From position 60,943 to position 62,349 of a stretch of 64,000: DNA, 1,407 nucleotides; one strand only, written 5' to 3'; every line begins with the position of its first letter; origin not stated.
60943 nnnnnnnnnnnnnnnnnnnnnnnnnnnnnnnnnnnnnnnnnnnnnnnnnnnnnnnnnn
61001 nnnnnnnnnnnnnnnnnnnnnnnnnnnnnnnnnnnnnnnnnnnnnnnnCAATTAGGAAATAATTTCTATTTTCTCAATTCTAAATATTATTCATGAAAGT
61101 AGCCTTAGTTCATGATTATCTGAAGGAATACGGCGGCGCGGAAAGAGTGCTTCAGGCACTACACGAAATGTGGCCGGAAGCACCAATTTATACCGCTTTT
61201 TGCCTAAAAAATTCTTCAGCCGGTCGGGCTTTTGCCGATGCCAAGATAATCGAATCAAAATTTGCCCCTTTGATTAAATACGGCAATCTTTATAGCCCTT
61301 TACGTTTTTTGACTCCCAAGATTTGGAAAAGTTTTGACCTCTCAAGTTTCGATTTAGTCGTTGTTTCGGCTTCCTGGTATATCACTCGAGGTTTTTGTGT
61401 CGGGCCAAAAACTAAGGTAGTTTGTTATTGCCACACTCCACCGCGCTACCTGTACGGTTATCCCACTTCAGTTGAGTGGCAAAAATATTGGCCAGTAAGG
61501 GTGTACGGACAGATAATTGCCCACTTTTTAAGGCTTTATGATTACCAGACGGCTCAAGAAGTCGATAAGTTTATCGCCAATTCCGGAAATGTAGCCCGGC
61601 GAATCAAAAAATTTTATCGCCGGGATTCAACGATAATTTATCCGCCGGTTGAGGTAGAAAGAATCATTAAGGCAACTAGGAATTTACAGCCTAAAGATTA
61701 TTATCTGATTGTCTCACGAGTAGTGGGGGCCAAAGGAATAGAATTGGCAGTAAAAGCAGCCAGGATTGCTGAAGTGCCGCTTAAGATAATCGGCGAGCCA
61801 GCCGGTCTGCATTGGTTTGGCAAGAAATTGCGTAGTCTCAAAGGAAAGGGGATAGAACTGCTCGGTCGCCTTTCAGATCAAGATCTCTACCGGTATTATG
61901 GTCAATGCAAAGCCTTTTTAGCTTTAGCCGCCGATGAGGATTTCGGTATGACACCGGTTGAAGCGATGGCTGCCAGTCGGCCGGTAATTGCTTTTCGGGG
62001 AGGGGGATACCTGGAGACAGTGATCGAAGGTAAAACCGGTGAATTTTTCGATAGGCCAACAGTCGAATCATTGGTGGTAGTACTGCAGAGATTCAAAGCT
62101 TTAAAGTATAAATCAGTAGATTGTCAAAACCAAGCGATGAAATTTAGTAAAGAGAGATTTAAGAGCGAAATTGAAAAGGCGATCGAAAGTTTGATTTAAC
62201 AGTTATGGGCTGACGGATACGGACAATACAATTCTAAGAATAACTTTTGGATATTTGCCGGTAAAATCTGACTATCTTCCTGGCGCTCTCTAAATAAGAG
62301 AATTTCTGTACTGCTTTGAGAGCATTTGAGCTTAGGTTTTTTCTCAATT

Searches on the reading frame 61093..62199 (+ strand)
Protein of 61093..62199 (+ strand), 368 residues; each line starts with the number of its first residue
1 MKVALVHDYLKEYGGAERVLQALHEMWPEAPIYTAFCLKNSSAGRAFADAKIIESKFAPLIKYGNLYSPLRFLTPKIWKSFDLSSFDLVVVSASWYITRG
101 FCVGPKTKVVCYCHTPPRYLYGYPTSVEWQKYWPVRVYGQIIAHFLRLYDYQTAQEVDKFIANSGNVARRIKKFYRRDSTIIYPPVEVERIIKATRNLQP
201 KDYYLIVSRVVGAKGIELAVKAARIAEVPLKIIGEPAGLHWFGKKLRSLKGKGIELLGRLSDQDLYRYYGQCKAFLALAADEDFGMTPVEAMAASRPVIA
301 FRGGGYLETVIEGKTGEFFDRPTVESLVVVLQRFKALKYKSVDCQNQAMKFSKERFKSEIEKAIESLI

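Call 73: search_protein_families(library=pfam, proteins=[window:61093-62199:+], max_evalue=0.00001)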
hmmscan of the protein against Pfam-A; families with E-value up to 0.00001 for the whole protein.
window:61093-62199:+ (368 aa): 3 families
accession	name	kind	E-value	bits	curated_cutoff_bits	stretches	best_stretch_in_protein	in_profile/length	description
PF00534.26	Glycos_transf_1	-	4.1e-24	85.5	26.4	1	191-348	5-169/172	Glycosyl transferases group 1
PF13692.12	Glyco_trans_1_4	-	1.4e-14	55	27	1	205-327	5-132/142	Glycosyl transferases group 1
PF13439.12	Glyco_transf_4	-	9e-12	45.8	28.5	1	13-190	1-170/170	Glycosyltransferase Family 4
